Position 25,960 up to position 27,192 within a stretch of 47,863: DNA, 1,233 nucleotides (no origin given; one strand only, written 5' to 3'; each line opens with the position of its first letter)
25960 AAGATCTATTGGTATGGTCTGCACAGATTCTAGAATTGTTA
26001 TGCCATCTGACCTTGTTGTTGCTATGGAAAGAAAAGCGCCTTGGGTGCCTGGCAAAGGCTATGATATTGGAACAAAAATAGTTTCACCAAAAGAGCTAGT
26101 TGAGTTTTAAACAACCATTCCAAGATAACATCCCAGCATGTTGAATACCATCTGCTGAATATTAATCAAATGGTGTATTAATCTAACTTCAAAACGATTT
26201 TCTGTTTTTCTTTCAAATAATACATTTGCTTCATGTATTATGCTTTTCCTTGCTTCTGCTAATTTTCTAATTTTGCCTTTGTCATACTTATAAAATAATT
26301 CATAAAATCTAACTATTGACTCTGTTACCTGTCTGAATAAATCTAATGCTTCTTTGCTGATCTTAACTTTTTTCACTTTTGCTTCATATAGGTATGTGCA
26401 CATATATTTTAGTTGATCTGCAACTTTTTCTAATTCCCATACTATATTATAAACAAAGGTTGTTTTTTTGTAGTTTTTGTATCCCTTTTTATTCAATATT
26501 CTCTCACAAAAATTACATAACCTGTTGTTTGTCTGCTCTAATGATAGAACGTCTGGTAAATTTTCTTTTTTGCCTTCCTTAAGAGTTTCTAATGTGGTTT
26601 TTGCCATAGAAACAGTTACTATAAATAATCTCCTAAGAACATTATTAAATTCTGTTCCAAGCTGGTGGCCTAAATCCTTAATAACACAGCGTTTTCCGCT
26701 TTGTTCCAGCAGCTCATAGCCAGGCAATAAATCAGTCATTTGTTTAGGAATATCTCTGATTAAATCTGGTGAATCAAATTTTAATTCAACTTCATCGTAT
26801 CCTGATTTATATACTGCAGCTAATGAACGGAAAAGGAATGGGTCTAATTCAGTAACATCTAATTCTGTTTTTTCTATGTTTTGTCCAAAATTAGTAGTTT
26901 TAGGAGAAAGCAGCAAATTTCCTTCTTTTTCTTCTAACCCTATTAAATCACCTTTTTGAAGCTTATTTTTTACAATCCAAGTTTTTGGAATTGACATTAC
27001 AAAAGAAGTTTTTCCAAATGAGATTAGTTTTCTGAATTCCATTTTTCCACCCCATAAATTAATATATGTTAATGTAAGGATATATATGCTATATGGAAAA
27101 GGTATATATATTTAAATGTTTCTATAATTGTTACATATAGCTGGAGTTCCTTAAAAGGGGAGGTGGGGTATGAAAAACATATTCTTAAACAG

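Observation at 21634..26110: Orphan triple-receiver protein with a roughly 650-aa unknown output region, translationally coupled to a PHP phosphoesterase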

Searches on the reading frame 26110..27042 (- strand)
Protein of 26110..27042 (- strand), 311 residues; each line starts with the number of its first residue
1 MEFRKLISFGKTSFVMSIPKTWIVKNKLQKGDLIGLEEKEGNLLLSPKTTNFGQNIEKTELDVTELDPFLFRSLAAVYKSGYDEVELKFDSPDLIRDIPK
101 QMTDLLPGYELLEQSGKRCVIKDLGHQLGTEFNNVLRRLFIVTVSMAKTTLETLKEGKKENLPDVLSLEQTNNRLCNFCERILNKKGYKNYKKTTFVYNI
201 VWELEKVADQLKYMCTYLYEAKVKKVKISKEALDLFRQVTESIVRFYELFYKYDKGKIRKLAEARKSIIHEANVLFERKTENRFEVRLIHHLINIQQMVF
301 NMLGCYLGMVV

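Call 3: search_protein_families(library=pfam, proteins=[window:26110-27042:-], max_evalue=1)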
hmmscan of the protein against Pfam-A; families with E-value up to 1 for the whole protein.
window:26110-27042:- (311 aa): 4 families
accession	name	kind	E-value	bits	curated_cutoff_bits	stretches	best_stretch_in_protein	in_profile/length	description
PF04014.23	MazE_antitoxin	-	0.00036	20.9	24.7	1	13-50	7-45/48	Antidote-toxin recognition MazE, bacterial antitoxin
PF01895.24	PhoU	-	0.00045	21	23.5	1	137-216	2-87/89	PhoU domain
PF01865.21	PhoU_div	-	0.0016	18.3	24.4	1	135-211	115-201/214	Protein of unknown function DUF47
PF00452.24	Bcl-2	-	0.076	14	31.4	0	204-245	1-43/100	Apoptosis regulator proteins, Bcl-2 family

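Call 4: search_protein_families(library=ncbifam, proteins=[window:26110-27042:-], max_evalue=1)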
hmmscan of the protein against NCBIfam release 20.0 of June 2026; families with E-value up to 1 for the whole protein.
window:26110-27042:- (311 aa): 2 families
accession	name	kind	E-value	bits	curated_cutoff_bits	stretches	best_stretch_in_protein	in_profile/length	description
TIGR02609.1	doc_partner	hypoth_equivalog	0.0045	17.3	55.9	1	13-47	9-43/74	putative addiction module antidote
TIGR02135.1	phoU_full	equivalog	0.012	15.2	130.25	1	198-278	82-164/212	phosphate signaling complex protein PhoU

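Call 44: find_related_loci(query=A3, collection=genome_contigs, flank=8000)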
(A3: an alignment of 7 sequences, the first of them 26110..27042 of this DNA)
Query A3 (311 aa) in genome_contigs; peptide patterns used: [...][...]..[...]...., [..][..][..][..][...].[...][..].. (x = any residue, [..] = any of these).
159 stretches matched a pattern; 100 encode a relative of the query (tblastn E <= 1e-3); the best 80 are kept; 80 distinct loci.
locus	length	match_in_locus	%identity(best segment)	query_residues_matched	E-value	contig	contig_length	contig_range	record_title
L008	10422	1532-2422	47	4-308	1e-91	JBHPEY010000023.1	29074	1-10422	Nanoarchaeota archaeon isolate SAG AM-311-I03 NODE_23_length_29074_cov_28.760777, whole genome shotgun sequence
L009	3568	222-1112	48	4-308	2e-92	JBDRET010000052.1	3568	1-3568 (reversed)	MAG: Candidatus Woesearchaeota archaeon isolate MEGAHIT-group-1.33 k141_2420891, whole genome shotgun sequence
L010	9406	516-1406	48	4-308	3e-91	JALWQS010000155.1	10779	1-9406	MAG: Candidatus Woesearchaeota archaeon isolate M2_metabat1_scaf2bin.081 M2_NODE_8510_length_10779_cov_2.126831, whole g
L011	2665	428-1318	47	4-308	9e-93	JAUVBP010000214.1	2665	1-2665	MAG: Candidatus Woesearchaeota archaeon isolate CSMAG_248 CSMAG_248_k127_8805481_length_2665_cov_5.0000, whole genome sh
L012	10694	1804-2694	48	4-308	1e-88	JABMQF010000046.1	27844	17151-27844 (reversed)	MAG: Candidatus Woesearchaeota archaeon isolate bin.595 k141_2362473, whole genome shotgun sequence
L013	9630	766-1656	49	4-308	1e-94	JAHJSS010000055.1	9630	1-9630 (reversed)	MAG: Nanoarchaeota archaeon isolate OS_PC_MetaG.mb.26 OS_PC_MetaG.mb.26_k141_587001, whole genome shotgun sequence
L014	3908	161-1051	46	4-308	6e-88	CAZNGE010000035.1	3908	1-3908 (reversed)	MAG TPA_asm: uncultured Methanosarcinales archaeon isolate binchicken_co151_55 genome assembly, contig: NODE_46991_lengt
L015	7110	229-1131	39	4-310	3e-76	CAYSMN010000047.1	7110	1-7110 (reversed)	MAG TPA_asm: uncultured Methanosarcinales archaeon isolate SRP119689_co1_35 genome assembly, contig: NODE_17110_length_7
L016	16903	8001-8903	39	4-310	3e-75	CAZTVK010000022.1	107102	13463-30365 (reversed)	MAG TPA_asm: uncultured Methanosarcinales archaeon isolate binchicken_co165_273 genome assembly, contig: k141_1580697, w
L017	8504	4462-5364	40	4-310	2e-74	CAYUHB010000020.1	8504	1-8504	MAG TPA_asm: uncultured Methanosarcinales archaeon isolate binchicken_co119_486 genome assembly, contig: NODE_11936_leng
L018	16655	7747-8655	40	4-311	5e-72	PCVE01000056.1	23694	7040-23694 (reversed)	MAG: Candidatus Woesearchaeota archaeon CG11_big_fil_rev_8_21_14_0_20_43_8 CG11_8_21_14_0.20_scaffold_1107_c, whole geno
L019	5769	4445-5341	38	4-310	4e-68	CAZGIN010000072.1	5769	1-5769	MAG TPA_asm: uncultured Methanosarcinales archaeon isolate binchicken_co129_420 genome assembly, contig: NODE_48678_leng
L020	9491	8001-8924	35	4-311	2e-62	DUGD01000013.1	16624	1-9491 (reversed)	MAG TPA_asm: Candidatus Woesearchaeota archaeon isolate UBA10207 contig_139670, whole genome shotgun sequence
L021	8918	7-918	39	4-311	3e-61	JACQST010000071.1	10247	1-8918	MAG: Candidatus Woesearchaeota archaeon isolate NC_groundwater_1392_Ag_S-0.2um_48_44 S_p2_S4_coassembly_k141_3801769, wh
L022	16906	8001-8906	35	4-309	3e-54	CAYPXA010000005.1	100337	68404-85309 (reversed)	MAG TPA_asm: uncultured Methanosarcinales archaeon isolate SRP319275_co4_112 genome assembly, contig: NODE_102_length_10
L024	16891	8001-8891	31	4-308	1e-50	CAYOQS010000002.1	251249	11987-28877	MAG TPA_asm: uncultured Methanosarcinales archaeon isolate SRP332253_co2_156 genome assembly, contig: NODE_16_length_251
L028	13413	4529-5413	30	4-308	6e-47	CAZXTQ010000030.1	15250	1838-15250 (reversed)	MAG TPA_asm: uncultured Methanosarcinales archaeon isolate SRP141376_co3_431 genome assembly, contig: NODE_10645_length_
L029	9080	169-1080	31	1-309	1e-46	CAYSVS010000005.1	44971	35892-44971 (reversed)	MAG TPA_asm: uncultured Methanosarcinales archaeon isolate SRP141376_co4_88 genome assembly, contig: NODE_1459_length_44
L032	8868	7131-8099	29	4-303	3e-44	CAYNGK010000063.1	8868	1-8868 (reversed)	MAG TPA_asm: uncultured Methanosarcinales archaeon isolate SRP342105_co1_174 genome assembly, contig: NODE_10951_length_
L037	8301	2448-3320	29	4-304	9e-43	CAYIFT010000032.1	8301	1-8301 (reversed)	MAG TPA_asm: Candidatus Woesearchaeota archaeon isolate ERP119705_co1_821 genome assembly, contig: NODE_12941_length_830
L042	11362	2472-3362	29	4-308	5e-41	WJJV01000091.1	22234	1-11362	MAG: Candidatus Woesearchaeota archaeon isolate Bin_534 k141_3423667, whole genome shotgun sequence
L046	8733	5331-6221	29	4-309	1e-40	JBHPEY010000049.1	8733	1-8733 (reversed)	Nanoarchaeota archaeon isolate SAG AM-311-I03 NODE_49_length_8733_cov_34.287048, whole genome shotgun sequence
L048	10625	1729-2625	30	4-309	4e-40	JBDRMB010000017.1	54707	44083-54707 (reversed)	MAG: archaeon isolate MEGAHIT-group-1.81 k141_13496953, whole genome shotgun sequence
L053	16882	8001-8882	28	4-304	2e-39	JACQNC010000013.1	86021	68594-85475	MAG: Candidatus Woesearchaeota archaeon isolate NC_groundwater_1245_Ag_S-0.1um_57_86 S_p1_S3_coassembly_k141_2210277, wh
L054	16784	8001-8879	26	4-304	4e-39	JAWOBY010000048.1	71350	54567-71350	MAG: Candidatus Woesearchaeota archaeon isolate BLK3-3.bin.38 k191_2788563, whole genome shotgun sequence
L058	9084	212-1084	29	4-305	1e-38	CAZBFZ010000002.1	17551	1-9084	MAG TPA_asm: uncultured Methanosarcinales archaeon isolate binchicken_co125_500 genome assembly, contig: NODE_6553_lengt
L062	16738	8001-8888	33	4-308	1e-43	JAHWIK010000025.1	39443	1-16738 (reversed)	MAG: Candidatus Woesearchaeota archaeon isolate YT1_182 k127_48692168, whole genome shotgun sequence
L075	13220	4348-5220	27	4-305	6e-35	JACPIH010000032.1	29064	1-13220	MAG: Candidatus Woesearchaeota archaeon isolate NC_groundwater_435_Ag_B-0.1um_47_15 GD18-4_B1_scaffold_1317362, whole ge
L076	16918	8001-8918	28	4-311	2e-34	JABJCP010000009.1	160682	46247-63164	MAG: Candidatus Woesearchaeota archaeon isolate SI073_bin58 k141_162716, whole genome shotgun sequence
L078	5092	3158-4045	30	4-307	6e-33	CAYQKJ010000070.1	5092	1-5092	MAG TPA_asm: uncultured Methanosarcinales archaeon isolate SRP098346_co1_64 genome assembly, contig: NODE_24630_length_5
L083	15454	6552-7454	28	4-304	1e-30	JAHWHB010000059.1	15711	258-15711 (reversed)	MAG: Candidatus Woesearchaeota archaeon isolate FT1_394 k127_33969812, whole genome shotgun sequence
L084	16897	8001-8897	28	4-299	1e-34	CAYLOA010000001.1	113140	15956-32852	MAG TPA_asm: uncultured Methanosarcinales archaeon isolate binchicken_co48_37 genome assembly, contig: NODE_135_length_1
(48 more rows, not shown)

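Call 54: search_protein_families(library=pfam, alignment_id=A4, max_evalue=0.001)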
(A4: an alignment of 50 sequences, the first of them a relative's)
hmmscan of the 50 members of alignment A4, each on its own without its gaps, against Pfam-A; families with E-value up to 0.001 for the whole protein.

A. member 1, L008:2416-4722:- (769 aa): 0 families

B. families by the number of members that match (of 50 scanned): 19 families
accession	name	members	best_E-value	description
PF01636.29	APH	9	1.4e-06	Phosphotransferase enzyme family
PF07676.18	PD40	4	9.3e-10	WD40-like Beta Propeller Repeat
PF00069.31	Pkinase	3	2.5e-24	Protein kinase domain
PF13875.12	DUF4202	3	3.9e-14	Domain of unknown function (DUF4202)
PF07714.23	PK_Tyr_Ser-Thr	3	1.6e-12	Protein tyrosine and serine/threonine kinase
PF00072.30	Response_reg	2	5e-25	Response regulator receiver domain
PF00625.27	Guanylate_kin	2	7e-08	Guanylate kinase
PF00133.28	tRNA-synt_1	1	4.2e-62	tRNA synthetases class I (I, L, M and V)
PF13603.12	tRNA-synt_1_2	1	2e-61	Leucyl-tRNA synthetase, editing domain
PF09334.17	tRNA-synt_1g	1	5.8e-34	tRNA synthetases class I (M)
PF08264.19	Anticodon_1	1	1.1e-24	Anticodon-binding domain of tRNA ligase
PF02896.24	PEP-utilizers_C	1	1.2e-20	PEP-utilising enzyme, PEP-binding domain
PF01406.26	tRNA-synt_1e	1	4e-07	tRNA synthetases class I (C) catalytic domain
PF07719.23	TPR_2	1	3.6e-06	Tetratricopeptide repeat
PF14559.12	TPR_19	1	7.6e-05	Tetratricopeptide repeat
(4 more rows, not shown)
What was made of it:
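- Pfam APH matches 9 and Pkinase 3 of 50 genes at the same genomic position (call 54). Bona fide Hanks-type Pkinase domains occupy the same position in 3 of 50 modules (call 54).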

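Call 63: search_protein_families(library=pfam, proteins=[L054:7041-7967:-, L024:7383-7856:-, L028:3917-4387:-, L037:1817-2296:-, L046:4717-5187:-, L018:6689-7591:-, L032:6129-7034:-, L078:1995-2912:-, L076:6749-7702:-], max_evalue=0.01)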
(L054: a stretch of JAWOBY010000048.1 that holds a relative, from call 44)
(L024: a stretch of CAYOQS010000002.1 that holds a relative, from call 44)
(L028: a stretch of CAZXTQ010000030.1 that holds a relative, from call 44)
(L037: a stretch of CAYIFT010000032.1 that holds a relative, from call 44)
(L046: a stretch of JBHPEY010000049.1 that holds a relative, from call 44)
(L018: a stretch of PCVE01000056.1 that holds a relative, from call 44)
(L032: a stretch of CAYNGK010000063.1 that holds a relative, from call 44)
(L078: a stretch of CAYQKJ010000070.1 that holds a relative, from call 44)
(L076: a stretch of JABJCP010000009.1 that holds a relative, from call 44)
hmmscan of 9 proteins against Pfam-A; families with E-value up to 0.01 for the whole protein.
L054:7041-7967:- (309 aa): 2 families
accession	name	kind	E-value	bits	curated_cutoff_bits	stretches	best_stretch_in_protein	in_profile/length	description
PF02811.25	PHP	-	7.2e-15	56.1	26.4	1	49-198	1-117/164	PHP domain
PF01026.27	TatD_DNase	-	0.0034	17.2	27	0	48-125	1-64/253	TatD related DNase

L024:7383-7856:- (158 aa): 1 family
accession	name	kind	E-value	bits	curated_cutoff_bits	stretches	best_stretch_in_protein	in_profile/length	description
PF01037.27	AsnC_trans_reg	-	5.1e-06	26.7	25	1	72-122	5-57/73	Lrp/AsnC ligand binding domain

L028:3917-4387:- (157 aa): 1 family
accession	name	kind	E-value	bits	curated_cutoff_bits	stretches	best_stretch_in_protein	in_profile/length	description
PF01037.27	AsnC_trans_reg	-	1.4e-06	28.6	25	1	72-121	5-56/73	Lrp/AsnC ligand binding domain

L037:1817-2296:- (160 aa): 3 families
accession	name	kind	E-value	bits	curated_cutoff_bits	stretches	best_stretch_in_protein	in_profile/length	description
PF01037.27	AsnC_trans_reg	-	4.3e-08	33.4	25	1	71-138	2-71/73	Lrp/AsnC ligand binding domain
PF13412.12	HTH_24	-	0.0025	17.8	21.9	1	7-38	3-34/48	Winged helix-turn-helix DNA-binding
PF13404.12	HTH_AsnC-type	-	0.0096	16.2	27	0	7-38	3-34/42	AsnC-type helix-turn-helix domain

L046:4717-5187:- (157 aa): 1 family
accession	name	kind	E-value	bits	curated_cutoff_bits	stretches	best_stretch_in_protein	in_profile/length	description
PF01037.27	AsnC_trans_reg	-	1.7e-06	28.3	25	1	72-124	5-59/73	Lrp/AsnC ligand binding domain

L018:6689-7591:- (301 aa): 1 family
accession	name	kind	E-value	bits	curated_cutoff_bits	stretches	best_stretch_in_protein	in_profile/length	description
PF21522.3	MreB-like_C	-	0.008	17.2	27.8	0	133-228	17-108/123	Archaeal actin homologue MreB-like, C-terminal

L032:6129-7034:- (302 aa): 0 families

L078:1995-2912:- (306 aa): 0 families

L076:6749-7702:- (318 aa): 0 families

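Call 71: search_protein_families(library=pfam, proteins=[L022:9972-13415:-, L062:9998-12313:-, L029:1923-4379:-, L048:2615-5869:-, L083:7487-10615:-, L075:5269-8688:-, L058:1139-4609:-, L053:8903-11083:-, L054:8901-11093:-, L042:3372-5366:-], max_evalue=0.01)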
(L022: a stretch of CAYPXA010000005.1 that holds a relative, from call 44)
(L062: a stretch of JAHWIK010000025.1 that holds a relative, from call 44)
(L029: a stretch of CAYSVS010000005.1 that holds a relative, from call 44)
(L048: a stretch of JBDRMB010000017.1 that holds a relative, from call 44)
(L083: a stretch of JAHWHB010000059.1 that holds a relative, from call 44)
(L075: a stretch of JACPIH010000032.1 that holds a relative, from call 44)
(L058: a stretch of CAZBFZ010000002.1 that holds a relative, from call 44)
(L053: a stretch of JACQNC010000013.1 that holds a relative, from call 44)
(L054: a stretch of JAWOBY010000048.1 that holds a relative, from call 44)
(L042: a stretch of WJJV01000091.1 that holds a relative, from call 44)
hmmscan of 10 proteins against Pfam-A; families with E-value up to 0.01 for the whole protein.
L022:9972-13415:- (1148 aa): 0 families

L062:9998-12313:- (772 aa): 2 families
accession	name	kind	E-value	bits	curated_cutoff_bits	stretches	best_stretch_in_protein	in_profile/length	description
PF01590.32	GAF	-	1.9e-06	28.8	22.4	1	4-139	6-127/133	GAF domain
PF13185.12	GAF_2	-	2.9e-05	24.7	28.6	1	3-138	3-128/136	GAF domain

L029:1923-4379:- (819 aa): 17 families
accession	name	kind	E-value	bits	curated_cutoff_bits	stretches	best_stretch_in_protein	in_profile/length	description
PF07719.23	TPR_2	-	1.8e-11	43.7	27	2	294-326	2-34/34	Tetratricopeptide repeat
PF00515.34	TPR_1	-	7.2e-11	41.9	27.8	2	294-326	2-34/34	Tetratricopeptide repeat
PF13174.12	TPR_6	-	8.9e-11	42.1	26.3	1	328-355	1-28/33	Tetratricopeptide repeat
PF14559.12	TPR_19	-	9.3e-11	42.3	25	1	305-360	3-58/68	Tetratricopeptide repeat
PF13414.12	TPR_11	-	3.9e-09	36.5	26.8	1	304-340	5-41/42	TPR repeat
PF13181.12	TPR_8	-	7.8e-09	35.5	25.7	1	328-359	2-33/34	Tetratricopeptide repeat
PF13424.12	TPR_12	-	2.7e-06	27.9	30.1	1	295-357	5-75/77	Tetratricopeptide repeat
PF13431.12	TPR_17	-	2.6e-05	24.6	24.4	1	316-348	2-34/34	Tetratricopeptide repeat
PF13428.12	TPR_14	-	0.001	20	23.5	0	299-335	7-43/44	Tetratricopeptide repeat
PF13176.12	TPR_7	-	0.0012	19.2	27.9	0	329-360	1-32/36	Tetratricopeptide repeat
PF24575.1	TPR_Slam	-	0.0015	19.3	35.2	1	299-348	53-102/104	Surface lipoprotein assembly modifier, N-terminal TPR repeats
PF25068.1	ARM_TT21_4th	-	0.0022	18.7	30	0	310-366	16-71/153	Tetratricopeptide repeat protein 21 forth ARM domain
PF13432.12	TPR_16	-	0.0024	18.7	32.7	1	304-356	8-60/65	Tetratricopeptide repeat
PF14847.12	Ras_bdg_2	-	0.0028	18.4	27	0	91-144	19-72/100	Ras-binding domain of Byr2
PF23914.1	TPR_CcmH_CycH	-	0.0031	17.8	42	0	304-361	98-155/158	Cytochrome c-type biogenesis protein H TPR domain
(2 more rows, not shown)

L048:2615-5869:- (1085 aa): 1 family
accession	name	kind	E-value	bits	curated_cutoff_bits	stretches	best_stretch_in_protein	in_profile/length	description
PF13875.12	DUF4202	-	9.7e-05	22.7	35.1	1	905-1052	35-167/183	Domain of unknown function (DUF4202)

L083:7487-10615:- (1043 aa): 1 family
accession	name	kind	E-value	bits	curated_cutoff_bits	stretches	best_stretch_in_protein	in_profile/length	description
PF02896.24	PEP-utilizers_C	-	1.2e-20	74.3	22.8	1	679-1000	19-257/293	PEP-utilising enzyme, PEP-binding domain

L075:5269-8688:- (1140 aa): 1 family
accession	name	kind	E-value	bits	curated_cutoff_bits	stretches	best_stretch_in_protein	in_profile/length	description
PF07676.18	PD40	-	9.3e-10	38.7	20.9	1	900-918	10-28/38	WD40-like Beta Propeller Repeat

L058:1139-4609:- (1157 aa): 1 family
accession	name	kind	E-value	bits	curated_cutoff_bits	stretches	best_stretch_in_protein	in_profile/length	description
PF07676.18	PD40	-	1.4e-07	31.7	20.9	0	918-931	15-28/38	WD40-like Beta Propeller Repeat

L053:8903-11083:- (727 aa): 2 families
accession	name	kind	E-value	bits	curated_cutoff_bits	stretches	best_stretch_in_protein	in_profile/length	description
PF07719.23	TPR_2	-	3.6e-06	27.1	27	0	130-160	2-32/34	Tetratricopeptide repeat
PF13428.12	TPR_14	-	0.00045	21.1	23.5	0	130-172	2-44/44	Tetratricopeptide repeat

L054:8901-11093:- (731 aa): 0 families

L042:3372-5366:- (665 aa): 0 families
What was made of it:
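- Input domains vary (REC, GAF, TPR, PD40), as in sensor proteins (calls 54, 71).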

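Call 78: search_solved_structures(query=A3, max_evalue=1)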
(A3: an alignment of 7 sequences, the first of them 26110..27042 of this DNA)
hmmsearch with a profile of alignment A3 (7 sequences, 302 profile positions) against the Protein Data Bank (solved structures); distinct sequences matched with E-value up to 1: 2.
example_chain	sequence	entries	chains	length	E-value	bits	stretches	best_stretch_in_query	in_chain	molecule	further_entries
8oin_Aa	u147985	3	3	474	0.059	15.8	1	176-245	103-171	Peptide chain release factor 1, mitochondrial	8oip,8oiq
8oir_Aa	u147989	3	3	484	0.061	15.7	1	176-245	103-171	Peptide chain release factor 1, mitochondrial | Peptide chain release factor 1, mitochondrial,mtRF1(AAQ)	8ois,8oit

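Call 80: search_protein_families(library=pfam, alignment_id=A3, max_evalue=0.05)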
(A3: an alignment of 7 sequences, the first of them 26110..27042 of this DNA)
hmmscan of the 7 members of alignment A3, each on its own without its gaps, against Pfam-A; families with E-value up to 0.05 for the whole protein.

A. member 1, window:26110-27042:- (311 aa): 3 families
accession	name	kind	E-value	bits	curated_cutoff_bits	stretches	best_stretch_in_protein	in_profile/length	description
PF04014.23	MazE_antitoxin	-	0.00036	20.9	24.7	1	13-50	7-45/48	Antidote-toxin recognition MazE, bacterial antitoxin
PF01895.24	PhoU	-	0.00045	21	23.5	0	137-216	2-87/89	PhoU domain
PF01865.21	PhoU_div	-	0.0016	18.3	24.4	0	135-211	115-201/214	Protein of unknown function DUF47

B. families by the number of members that match (of 7 scanned): 7 families
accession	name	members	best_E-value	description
PF04014.23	MazE_antitoxin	5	3.1e-09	Antidote-toxin recognition MazE, bacterial antitoxin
PF01895.24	PhoU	3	6.2e-07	PhoU domain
PF08616.15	SPA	1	0.0012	Stabilization of polarity axis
PF22879.1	AIPR_N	1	0.0015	Abortive infection phage resistance protein N-terminal domain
PF01865.21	PhoU_div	1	0.0016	Protein of unknown function DUF47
PF15021.11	SHLD1_C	1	0.0091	Shieldin complex subunit 1, C-terminal domain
PF08730.15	Rad33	1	0.045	Rad33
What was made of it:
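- Checked: AbrB-PhoU scores just below the Pfam cut-offs for the window protein (call 3) but well above them in its orthologues (call 80).
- The N-terminal domain of the partner is MazE/AbrB-fold (call 80).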

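Call 89: search_protein_families(library=padloc, proteins=[window:26110-27042:-], max_evalue=0.01)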
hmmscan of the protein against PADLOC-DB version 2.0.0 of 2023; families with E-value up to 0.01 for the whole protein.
window:26110-27042:- (311 aa): 0 families
